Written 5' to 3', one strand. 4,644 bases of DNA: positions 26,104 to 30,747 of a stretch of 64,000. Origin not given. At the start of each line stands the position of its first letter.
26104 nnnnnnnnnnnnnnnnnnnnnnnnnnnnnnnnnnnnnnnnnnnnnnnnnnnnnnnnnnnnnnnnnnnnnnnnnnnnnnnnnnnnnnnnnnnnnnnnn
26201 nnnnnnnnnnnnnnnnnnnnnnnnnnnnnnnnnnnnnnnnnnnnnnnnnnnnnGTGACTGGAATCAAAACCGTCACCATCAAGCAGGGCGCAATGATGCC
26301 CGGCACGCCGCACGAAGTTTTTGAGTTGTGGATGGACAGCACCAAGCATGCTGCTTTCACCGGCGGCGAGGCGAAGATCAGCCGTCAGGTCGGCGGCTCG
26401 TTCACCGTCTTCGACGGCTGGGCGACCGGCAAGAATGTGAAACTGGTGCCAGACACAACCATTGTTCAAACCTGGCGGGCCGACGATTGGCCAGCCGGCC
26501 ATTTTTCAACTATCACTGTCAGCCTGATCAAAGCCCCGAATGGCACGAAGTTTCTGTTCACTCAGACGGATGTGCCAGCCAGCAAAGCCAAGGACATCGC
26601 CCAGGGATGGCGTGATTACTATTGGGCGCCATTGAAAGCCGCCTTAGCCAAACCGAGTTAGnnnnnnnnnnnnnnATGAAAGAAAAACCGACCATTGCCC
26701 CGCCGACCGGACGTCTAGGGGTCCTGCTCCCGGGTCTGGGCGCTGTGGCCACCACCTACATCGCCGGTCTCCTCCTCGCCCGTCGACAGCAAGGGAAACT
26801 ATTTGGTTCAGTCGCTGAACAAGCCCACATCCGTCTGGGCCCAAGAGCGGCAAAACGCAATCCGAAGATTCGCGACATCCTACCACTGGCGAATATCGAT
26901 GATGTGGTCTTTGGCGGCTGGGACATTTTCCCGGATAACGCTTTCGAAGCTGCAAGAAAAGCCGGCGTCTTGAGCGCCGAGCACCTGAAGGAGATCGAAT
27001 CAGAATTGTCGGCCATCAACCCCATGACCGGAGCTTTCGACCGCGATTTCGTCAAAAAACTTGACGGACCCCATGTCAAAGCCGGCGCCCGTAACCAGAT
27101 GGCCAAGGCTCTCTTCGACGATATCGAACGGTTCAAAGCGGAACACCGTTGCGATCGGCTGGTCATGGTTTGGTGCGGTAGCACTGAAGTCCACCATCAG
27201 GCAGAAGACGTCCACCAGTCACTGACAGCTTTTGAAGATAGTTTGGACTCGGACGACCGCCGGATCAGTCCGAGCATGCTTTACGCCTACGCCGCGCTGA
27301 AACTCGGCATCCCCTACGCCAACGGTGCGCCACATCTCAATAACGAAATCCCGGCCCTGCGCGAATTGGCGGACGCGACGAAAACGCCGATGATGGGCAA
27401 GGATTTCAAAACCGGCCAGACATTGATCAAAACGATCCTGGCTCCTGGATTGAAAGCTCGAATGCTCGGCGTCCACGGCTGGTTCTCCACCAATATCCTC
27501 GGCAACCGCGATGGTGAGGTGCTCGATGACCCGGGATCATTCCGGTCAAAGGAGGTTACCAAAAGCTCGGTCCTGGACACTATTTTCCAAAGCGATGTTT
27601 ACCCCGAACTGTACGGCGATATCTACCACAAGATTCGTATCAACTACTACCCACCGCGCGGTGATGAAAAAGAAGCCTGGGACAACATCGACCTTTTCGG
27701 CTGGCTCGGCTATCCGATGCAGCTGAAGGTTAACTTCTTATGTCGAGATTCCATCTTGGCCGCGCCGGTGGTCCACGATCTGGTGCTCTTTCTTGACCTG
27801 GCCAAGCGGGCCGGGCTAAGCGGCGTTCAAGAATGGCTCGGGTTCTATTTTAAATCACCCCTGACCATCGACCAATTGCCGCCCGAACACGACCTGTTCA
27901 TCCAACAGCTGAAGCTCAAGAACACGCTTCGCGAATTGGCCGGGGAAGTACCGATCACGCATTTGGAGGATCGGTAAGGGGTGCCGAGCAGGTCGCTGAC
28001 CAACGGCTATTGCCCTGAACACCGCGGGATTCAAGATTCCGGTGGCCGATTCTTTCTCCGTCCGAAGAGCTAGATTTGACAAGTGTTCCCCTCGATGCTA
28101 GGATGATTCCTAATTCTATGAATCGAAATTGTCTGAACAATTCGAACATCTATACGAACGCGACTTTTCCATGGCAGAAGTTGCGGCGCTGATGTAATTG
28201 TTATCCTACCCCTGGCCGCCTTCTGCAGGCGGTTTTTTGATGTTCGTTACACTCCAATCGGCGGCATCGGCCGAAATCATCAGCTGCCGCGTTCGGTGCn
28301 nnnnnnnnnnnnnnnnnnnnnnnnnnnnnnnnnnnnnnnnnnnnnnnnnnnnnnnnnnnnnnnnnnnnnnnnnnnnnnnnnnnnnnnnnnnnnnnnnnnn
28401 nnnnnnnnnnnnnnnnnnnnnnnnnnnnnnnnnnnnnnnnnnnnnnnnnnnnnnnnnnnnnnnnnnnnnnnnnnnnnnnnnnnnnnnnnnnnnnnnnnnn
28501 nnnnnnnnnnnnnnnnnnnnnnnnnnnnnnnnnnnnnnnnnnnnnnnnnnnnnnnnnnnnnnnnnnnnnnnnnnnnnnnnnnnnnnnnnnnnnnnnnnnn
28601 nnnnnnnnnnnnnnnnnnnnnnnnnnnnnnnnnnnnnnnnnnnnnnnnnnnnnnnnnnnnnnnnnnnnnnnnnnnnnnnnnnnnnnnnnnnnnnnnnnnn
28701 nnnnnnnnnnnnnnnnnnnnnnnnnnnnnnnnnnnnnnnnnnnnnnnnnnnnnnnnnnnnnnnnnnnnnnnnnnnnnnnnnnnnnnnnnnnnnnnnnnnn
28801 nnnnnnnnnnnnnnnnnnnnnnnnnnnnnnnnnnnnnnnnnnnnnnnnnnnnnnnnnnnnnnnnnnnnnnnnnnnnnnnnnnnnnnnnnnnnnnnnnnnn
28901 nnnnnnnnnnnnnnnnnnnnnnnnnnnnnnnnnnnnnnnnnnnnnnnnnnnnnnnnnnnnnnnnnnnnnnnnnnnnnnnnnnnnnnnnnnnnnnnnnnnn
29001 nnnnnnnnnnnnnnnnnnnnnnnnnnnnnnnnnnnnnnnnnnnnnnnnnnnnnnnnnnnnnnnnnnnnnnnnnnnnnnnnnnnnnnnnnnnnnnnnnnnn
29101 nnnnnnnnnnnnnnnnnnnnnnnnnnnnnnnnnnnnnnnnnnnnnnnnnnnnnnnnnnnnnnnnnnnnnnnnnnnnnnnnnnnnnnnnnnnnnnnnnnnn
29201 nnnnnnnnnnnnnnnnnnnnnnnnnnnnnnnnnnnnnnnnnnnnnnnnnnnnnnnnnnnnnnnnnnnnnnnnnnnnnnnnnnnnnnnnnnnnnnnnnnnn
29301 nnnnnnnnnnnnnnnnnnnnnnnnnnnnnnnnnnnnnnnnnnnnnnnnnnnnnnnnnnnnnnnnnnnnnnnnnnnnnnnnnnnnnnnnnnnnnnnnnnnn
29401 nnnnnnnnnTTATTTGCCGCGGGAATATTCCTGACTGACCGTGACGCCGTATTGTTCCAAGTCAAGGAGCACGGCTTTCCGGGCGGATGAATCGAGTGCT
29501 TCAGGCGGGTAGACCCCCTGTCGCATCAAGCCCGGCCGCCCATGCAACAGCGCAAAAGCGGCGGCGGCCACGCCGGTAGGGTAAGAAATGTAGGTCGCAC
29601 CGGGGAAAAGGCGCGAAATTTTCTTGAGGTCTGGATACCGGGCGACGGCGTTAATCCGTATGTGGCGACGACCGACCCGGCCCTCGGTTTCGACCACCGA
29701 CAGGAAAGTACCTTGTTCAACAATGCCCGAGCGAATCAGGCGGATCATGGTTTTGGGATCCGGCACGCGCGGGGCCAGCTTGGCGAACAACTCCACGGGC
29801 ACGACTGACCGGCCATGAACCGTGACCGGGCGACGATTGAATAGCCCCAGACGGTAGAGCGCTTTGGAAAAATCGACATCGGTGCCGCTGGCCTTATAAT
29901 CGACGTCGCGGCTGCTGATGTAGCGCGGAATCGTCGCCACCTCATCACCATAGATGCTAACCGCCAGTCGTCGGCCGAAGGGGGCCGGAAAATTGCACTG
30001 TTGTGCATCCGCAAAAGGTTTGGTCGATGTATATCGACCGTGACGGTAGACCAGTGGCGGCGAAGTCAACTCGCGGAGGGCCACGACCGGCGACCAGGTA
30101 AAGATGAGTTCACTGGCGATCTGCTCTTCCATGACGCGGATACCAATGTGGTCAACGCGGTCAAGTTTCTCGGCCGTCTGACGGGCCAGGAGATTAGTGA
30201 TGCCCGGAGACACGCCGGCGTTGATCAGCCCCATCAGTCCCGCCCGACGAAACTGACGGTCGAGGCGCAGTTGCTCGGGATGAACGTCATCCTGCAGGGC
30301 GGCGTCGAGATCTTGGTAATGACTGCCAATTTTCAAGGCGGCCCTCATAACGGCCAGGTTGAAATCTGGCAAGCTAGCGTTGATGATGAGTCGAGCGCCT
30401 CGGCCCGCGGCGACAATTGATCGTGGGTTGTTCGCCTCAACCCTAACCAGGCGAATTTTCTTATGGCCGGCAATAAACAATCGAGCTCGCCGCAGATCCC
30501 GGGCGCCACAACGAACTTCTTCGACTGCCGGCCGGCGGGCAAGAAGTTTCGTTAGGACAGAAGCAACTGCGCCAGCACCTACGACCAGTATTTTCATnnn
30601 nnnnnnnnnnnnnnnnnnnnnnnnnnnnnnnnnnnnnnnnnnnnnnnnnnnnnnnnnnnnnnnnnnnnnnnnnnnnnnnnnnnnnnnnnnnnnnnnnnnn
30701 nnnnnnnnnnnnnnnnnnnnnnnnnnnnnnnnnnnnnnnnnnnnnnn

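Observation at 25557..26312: hicBA-like toxin-antitoxin cassette flanked by a perfect 50-bp direct repeat that duplicates the 5' end of the downstream gene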

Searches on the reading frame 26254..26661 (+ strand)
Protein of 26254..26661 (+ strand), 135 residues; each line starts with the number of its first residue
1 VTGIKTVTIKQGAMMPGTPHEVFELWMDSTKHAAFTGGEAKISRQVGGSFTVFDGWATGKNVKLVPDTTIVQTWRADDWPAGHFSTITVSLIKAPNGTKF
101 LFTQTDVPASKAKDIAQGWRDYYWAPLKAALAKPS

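Call 7: search_protein_families(library=pfam, proteins=[window:26254-26661:+], max_evalue=0.1)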
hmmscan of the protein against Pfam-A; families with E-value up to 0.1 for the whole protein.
window:26254-26661:+ (135 aa): 1 family
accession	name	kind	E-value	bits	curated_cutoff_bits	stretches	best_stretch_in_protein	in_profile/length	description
PF08327.17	AHSA1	-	2.2e-22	80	22.1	1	18-131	3-124/125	Activator of Hsp90 ATPase homolog 1-like protein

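Call 9: find_homologous_proteins(query=window:26254-26658:+)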
Query window:26254-26658:+ (135 aa): 146 proteins with E <= 0.001 among 151 candidates; the best 120 are listed.
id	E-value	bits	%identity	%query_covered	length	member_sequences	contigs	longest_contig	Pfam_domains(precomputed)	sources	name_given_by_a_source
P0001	2.5e-86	304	100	100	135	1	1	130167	PF08327.18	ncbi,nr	ncbi:MAG: SRPBCC domain-containing protein [Candidatus Kerfeldbacteria bacterium]|nr:SRPBCC domain-c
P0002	7.4e-64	232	73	96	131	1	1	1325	PF08327.18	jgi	jgi:activator of HSP90 ATPase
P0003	3.0e-61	223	74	96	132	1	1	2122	PF08327.18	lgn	-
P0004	5.1e-61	222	71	96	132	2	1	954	PF08327.18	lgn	-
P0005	5.2e-61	222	70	96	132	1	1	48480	PF08327.18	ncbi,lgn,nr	ncbi:MAG: SRPBCC domain-containing protein [Candidatus Kerfeldbacteria bacterium]|nr:SRPBCC domain-c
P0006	2.9e-60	220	72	96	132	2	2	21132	PF08327.18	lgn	-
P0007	4.2e-60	220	74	96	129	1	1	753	PF08327.18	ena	-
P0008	6.0e-60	219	76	88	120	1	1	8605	PF08327.18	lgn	-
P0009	7.6e-60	219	71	96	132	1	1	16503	PF08327.18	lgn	-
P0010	1.6e-59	218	68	96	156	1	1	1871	PF08327.18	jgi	jgi:activator of HSP90 ATPase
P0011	3.9e-59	216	69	96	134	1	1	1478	PF08327.18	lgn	-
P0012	1.1e-58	215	65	96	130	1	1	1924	PF08327.18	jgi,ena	-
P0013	9.7e-58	212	76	88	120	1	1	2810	PF08327.18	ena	-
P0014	1.2e-57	212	66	96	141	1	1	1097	PF08327.18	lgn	-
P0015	1.4e-57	211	73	87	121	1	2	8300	PF08327.18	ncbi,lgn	-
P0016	1.7e-57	211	68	96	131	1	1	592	PF08327.18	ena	-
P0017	8.6e-57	209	67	96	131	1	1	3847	PF08327.18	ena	-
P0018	2.4e-56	207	66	95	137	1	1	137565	PF08327.18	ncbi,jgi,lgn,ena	ncbi:MAG: SRPBCC family protein [Patescibacteria group bacterium]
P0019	6.3e-56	206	68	93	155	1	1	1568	PF08327.18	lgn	-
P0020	1.9e-54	201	74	87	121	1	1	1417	PF08327.18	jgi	jgi:activator of HSP90 ATPase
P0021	1.9e-54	201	66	96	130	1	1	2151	PF08327.18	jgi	jgi:activator of HSP90 ATPase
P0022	2.5e-54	201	63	96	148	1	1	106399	PF08327.18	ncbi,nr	ncbi:MAG: SRPBCC domain-containing protein [Candidatus Kerfeldbacteria bacterium]|nr:SRPBCC domain-c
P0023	2.6e-54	201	69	94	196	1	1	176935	PF08327.18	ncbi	-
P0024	1.0e-53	199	65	91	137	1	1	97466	PF08327.18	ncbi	-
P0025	1.3e-53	198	65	93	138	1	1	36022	PF08327.18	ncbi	ncbi:MAG: SRPBCC domain-containing protein [Patescibacteria group bacterium]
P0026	2.8e-53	197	67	93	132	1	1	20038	PF08327.18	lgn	-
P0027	4.7e-53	197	70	89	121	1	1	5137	PF08327.18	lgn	-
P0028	9.7e-53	196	65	96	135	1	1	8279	PF08327.18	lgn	-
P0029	1.1e-52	195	69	89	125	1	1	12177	PF08327.18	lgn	-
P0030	1.2e-52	195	68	93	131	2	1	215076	PF08327.18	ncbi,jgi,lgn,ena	ncbi:MAG: SRPBCC family protein [Patescibacteria group bacterium]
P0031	3.2e-52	194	73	89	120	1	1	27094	PF08327.18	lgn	-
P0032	4.0e-52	194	65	92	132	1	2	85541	PF08327.18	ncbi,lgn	-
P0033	1.2e-51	192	67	95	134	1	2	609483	PF08327.18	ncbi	-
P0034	1.3e-51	192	61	92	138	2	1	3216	PF08327.18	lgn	-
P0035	1.5e-51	192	65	95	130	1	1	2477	PF08327.18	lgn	-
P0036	5.0e-51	190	65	97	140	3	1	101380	PF08327.18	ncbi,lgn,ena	ncbi:MAG: SRPBCC family protein [Patescibacteria group bacterium]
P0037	5.6e-51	190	64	97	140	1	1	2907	PF08327.18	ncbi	-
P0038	7.8e-51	189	62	99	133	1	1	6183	PF08327.18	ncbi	-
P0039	8.0e-51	189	64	95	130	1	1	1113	PF08327.18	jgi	jgi:activator of HSP90 ATPase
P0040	1.1e-50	189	65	94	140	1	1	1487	PF08327.18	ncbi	-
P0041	5.5e-50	187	63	95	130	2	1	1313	PF08327.18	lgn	-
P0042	1.2e-49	186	68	88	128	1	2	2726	PF08327.18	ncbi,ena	-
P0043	1.2e-49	186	65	96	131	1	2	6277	PF08327.18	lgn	-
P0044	2.4e-49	185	70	85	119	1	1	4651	PF08327.18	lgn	-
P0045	6.4e-49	183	68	89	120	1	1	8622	PF08327.18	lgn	-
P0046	7.0e-49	183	69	87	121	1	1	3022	PF08327.18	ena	-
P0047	1.1e-48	183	60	96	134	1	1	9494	PF08327.18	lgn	-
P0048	1.7e-48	182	66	89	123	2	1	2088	PF08327.18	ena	-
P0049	2.9e-48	181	66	87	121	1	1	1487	PF08327.18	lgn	-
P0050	3.4e-48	181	65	95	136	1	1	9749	PF08327.18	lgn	-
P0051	4.3e-48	181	61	96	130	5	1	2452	PF08327.18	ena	-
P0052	2.7e-47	178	64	89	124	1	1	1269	PF08327.18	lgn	-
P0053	2.7e-47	178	60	95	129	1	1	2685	PF08327.18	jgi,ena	-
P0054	3.5e-47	178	61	95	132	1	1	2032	PF08327.18,PF10604.16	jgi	jgi:activator of HSP90 ATPase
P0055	3.9e-47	177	66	87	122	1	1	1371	PF08327.18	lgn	-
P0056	4.7e-47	177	65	89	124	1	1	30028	PF08327.18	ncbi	-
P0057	5.1e-47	177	61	96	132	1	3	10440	PF08327.18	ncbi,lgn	-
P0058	6.8e-47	177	59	96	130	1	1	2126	PF08327.18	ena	-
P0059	7.3e-47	177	61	96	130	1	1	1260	PF08327.18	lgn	-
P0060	7.9e-47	176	61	93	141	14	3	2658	PF08327.18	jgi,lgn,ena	-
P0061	1.3e-46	176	58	96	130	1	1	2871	PF08327.18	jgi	jgi:activator of HSP90 ATPase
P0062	1.1e-45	173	58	96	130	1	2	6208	PF08327.18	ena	-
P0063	1.1e-45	173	57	96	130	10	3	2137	PF08327.18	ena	-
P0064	1.4e-45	173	56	96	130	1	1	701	PF08327.18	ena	-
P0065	1.5e-45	172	56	97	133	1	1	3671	PF08327.18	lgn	-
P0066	1.6e-45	172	59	96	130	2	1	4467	PF08327.18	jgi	jgi:activator of HSP90 ATPase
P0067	1.8e-45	172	58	96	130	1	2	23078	PF08327.18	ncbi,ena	-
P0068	2.1e-45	172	58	95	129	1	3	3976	PF08327.18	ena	-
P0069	2.7e-45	172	59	93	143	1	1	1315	PF08327.18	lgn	-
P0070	3.4e-45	171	59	95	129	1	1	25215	PF08327.18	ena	-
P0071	4.1e-45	171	57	96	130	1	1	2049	PF08327.18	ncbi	-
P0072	4.8e-45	171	63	89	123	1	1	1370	PF08327.18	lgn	-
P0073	5.5e-45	171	58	96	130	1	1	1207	PF08327.18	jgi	jgi:activator of HSP90 ATPase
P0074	1.2e-44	169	58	96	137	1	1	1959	PF08327.18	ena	-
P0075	1.3e-44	169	59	95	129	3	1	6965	PF08327.18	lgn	-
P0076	1.6e-44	169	58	96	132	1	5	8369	PF08327.18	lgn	-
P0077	1.8e-44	169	56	95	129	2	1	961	PF08327.18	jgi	-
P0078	2.1e-44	169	56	96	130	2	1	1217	PF08327.18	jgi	jgi:activator of HSP90 ATPase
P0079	2.4e-44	168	58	96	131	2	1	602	PF08327.18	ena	-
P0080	2.8e-44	168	59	93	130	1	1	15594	PF08327.18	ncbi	ncbi:MAG: SRPBCC domain-containing protein [Dehalococcoidales bacterium]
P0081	8.8e-44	167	60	92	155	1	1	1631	PF08327.18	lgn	-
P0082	9.1e-44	167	53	96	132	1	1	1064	PF08327.18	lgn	-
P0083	1.3e-43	166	56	97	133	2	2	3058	PF08327.18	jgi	-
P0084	1.4e-43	166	58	93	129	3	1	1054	PF08327.18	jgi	-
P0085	1.4e-43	166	56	96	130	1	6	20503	PF08327.18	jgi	jgi:activator of HSP90 ATPase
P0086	1.6e-43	166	64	86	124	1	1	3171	PF08327.18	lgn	-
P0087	1.7e-43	166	59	91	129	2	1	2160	PF08327.18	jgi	jgi:activator of HSP90 ATPase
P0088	2.4e-43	165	55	96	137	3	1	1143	PF08327.18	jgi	jgi:activator of HSP90 ATPase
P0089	3.9e-43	165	55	96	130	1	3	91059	PF08327.18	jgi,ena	jgi:activator of HSP90 ATPase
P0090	5.7e-43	164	56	96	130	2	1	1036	PF08327.18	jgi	jgi:activator of HSP90 ATPase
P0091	5.8e-43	164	54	97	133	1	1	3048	PF08327.18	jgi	jgi:activator of HSP90 ATPase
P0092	5.9e-43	164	59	91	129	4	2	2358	PF08327.18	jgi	jgi:activator of HSP90 ATPase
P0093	6.1e-43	164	57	93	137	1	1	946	PF08327.18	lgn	-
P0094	1.2e-42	163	56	95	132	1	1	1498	PF08327.18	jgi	jgi:activator of HSP90 ATPase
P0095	1.3e-42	163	55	96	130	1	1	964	PF08327.18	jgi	jgi:activator of HSP90 ATPase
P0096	1.3e-42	163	57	93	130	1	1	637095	PF08327.18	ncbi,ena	-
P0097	1.4e-42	163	57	93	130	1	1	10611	PF08327.18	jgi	-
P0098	1.5e-42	163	59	93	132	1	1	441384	PF08327.18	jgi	-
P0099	2.1e-42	162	56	96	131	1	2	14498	PF08327.18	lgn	-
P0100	3.8e-42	161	55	96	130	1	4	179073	PF08327.18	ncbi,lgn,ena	-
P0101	4.0e-42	161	52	96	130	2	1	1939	PF08327.18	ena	-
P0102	5.4e-42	161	55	96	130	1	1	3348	PF08327.18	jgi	-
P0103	8.5e-42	160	58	93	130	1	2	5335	PF08327.18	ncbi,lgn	-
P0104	1.2e-41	160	59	85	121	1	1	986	PF08327.18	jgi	jgi:activator of HSP90 ATPase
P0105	1.2e-41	160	66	80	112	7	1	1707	PF08327.18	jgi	-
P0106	1.5e-41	159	56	96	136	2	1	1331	PF08327.18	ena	-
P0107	1.8e-41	159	55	95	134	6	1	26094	PF08327.18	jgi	-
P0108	3.6e-41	158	54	95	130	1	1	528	PF08327.18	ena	-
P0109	6.8e-41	157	57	92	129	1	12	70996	PF08327.18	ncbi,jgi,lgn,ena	-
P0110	7.8e-41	157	57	94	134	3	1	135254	PF08327.18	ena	-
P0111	8.9e-41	157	55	91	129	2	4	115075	PF08327.18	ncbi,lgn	-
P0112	9.1e-41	157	58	92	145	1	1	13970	PF08327.18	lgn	-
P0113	1.2e-40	156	56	95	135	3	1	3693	PF08327.18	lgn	-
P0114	1.9e-40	156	65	79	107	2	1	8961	PF08327.18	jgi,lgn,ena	jgi:activator of HSP90 ATPase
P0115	5.3e-40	154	57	93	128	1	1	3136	PF08327.18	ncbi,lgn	-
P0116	2.3e-39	152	52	96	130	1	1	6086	PF08327.18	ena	-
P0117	2.6e-39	152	55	91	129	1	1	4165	PF08327.18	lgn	-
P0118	1.0e-38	150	55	95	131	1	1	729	PF08327.18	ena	-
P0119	1.6e-38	150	54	93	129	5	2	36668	PF08327.18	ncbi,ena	-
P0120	2.9e-38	149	62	78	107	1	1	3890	PF08327.18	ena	-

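Call 12: find_encoding_contigs(protein=P0001, flank=4000, max_places=5)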
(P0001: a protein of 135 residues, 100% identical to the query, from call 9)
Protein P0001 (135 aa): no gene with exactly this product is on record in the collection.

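Call 13: find_encoding_contigs(protein=P0005, flank=5000, max_places=4)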
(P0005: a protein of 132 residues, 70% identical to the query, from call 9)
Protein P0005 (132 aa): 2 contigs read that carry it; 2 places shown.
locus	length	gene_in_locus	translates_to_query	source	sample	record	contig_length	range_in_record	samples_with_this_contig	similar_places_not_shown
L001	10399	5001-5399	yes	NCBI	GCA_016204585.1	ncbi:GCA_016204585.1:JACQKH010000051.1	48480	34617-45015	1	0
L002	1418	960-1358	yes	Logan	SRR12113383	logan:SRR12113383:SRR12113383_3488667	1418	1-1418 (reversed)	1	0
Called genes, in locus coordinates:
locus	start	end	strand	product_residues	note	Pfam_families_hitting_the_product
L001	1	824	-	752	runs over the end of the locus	PF04932:Wzy_C (weak), PF13428:TPR_14 (faint), PF07719:TPR_2 (faint), PF13432:TPR_16 (faint), PF14559:TPR_19 (faint)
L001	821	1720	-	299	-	PF02195:ParB_N, PF17762:HTH_ParB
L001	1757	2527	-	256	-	PF00142:Fer4_NifH (weak), PF01656:CbiA, PF02374:ArsA_ATPase, PF06564:CBP_BcsQ, PF09140:MipZ, PF10609:ParA (weak), PF13614:AAA_31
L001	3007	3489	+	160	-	-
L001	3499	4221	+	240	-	PF02475:TRM5-TYW2_MTfase, PF05175:MTS, PF06325:PrmA, PF13847:Methyltransf_31 (weak), PF13649:Methyltransf_25 (weak)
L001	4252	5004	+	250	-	PF01497:Peripla_BP_2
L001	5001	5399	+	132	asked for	PF08327:AHSA1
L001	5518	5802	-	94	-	PF01541:GIY-YIG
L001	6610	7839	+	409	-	-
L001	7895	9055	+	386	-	PF04188:Mannosyl_trans2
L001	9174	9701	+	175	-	-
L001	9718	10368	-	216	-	-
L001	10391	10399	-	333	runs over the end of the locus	PF05569:Peptidase_M56, PF01435:Peptidase_M48 (weak)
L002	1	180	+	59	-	?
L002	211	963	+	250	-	PF01497:Peripla_BP_2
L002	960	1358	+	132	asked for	PF08327:AHSA1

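Call 14: find_encoding_contigs(protein=P0006, flank=5000, max_places=4)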
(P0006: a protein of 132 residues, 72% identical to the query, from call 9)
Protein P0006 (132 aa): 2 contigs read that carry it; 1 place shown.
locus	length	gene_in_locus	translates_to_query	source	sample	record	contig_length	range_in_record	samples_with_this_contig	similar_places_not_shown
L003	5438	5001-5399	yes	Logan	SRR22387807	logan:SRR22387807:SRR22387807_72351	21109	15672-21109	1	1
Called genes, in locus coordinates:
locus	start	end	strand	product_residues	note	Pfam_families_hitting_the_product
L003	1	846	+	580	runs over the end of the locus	PF05157:MshEN, PF00437:T2SSE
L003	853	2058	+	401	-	PF28597:T2SSF_N, PF00482:T2SSF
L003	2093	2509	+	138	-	-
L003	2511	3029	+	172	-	-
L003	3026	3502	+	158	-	-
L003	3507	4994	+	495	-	-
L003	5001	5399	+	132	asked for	PF08327:AHSA1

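Call 27: find_related_loci(query=window:26254-26658:+, collection=metagenome_contigs, flank=3000)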
Query window:26254-26658:+ (135 aa) in metagenome_contigs; peptide patterns used: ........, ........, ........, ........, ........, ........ (x = any residue, [..] = any of these).
330 stretches matched a pattern; 275 encode a relative of the query (tblastn E <= 1e-3); the best 80 are kept; 80 distinct loci.
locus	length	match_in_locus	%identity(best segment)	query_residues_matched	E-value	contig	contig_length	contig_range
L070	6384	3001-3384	66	6-133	5e-59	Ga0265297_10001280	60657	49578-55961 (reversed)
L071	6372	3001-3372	68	4-127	2e-55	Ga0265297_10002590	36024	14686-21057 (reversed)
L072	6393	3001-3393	60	3-133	2e-53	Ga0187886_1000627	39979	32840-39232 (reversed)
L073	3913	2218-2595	62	9-134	1e-52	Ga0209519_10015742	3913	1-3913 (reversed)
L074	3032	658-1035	62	9-134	9e-53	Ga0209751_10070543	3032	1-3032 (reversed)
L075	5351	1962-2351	58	4-133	1e-51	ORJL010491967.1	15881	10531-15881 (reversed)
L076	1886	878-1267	58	4-133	2e-52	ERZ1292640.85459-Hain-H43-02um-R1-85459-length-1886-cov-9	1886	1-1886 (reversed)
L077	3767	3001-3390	56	4-133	3e-51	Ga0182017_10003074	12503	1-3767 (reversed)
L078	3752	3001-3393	58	3-133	4e-51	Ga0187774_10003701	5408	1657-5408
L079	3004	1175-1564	58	4-133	5e-51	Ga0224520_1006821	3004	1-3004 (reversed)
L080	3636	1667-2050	58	4-131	9e-51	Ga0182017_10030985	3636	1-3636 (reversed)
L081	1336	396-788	57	3-133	2e-52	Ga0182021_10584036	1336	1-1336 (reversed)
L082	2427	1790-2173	58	4-131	6e-51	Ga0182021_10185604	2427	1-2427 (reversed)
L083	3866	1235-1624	57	4-133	8e-50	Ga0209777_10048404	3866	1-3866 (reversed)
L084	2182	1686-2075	56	4-133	3e-50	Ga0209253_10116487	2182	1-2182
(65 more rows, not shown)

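Call 36: search_protein_families(library=ncbifam, proteins=[window:26254-26658:+], max_evalue=0.01)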
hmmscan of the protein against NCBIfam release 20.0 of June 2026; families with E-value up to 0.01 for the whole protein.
window:26254-26658:+ (135 aa): 0 families

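Call 70: list_cluster_members(proteins=[P0001, P0121, P0161, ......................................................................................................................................, window:25557-25649:+])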
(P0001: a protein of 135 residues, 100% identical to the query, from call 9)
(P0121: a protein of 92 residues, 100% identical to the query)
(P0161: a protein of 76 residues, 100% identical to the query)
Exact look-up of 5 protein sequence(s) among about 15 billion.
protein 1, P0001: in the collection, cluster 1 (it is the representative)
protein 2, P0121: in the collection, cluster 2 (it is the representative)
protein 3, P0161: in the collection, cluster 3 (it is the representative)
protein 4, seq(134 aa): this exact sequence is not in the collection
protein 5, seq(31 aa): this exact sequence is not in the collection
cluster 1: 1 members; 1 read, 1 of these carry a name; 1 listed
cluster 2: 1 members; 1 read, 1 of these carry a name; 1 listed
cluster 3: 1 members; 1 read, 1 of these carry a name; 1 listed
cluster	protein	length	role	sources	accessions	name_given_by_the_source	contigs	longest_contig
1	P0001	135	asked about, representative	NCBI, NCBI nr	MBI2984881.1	MAG: SRPBCC domain-containing protein [Candidatus Kerfeldbacteria bacterium] | SRPBCC domain-containing protein [Candidatus Kerfeldbacteria bacterium]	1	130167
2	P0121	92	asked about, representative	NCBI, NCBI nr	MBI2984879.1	MAG: hypothetical protein HYY50_04625 [Candidatus Kerfeldbacteria bacterium] | hypothetical protein [Candidatus Kerfeldbacteria bacterium]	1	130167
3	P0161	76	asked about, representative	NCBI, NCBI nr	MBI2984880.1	MAG: type II toxin-antitoxin system HicA family toxin [Candidatus Kerfeldbacteria ... | type II toxin-antitoxin system HicA family toxin [Candidatus Kerfeldbacteria bacterium]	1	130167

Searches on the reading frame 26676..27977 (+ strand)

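Call 7: search_protein_families(library=pfam, proteins=[window:26676-27977:+], max_evalue=0.1)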
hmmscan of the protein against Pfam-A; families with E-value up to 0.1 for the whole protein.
window:26676-27977:+ (433 aa): 2 families
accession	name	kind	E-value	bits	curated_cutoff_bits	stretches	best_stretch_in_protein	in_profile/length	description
PF07994.18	NAD_binding_5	-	2.3e-87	293.9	25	1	14-419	1-321/321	Myo-inositol-1-phosphate synthase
PF01658.22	Inos-1-P_synth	-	6.3e-33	113.6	27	1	247-359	1-107/107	Myo-inositol-1-phosphate synthase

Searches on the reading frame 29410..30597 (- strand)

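Call 51: search_protein_families(library=pfam, proteins=[window:29410-30597:-], max_evalue=0.001)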
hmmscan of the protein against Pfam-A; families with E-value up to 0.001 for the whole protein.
window:29410-30597:- (395 aa): 2 families
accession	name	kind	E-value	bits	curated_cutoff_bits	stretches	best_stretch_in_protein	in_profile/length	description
PF03435.24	Sacchrp_dh_NADP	-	1.4e-15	58.2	25.1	1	3-122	1-127/129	Saccharopine dehydrogenase NADP binding domain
PF16653.10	Sacchrp_dh_C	-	3.4e-13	50.8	31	1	128-384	1-264/265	Saccharopine dehydrogenase C-terminal domain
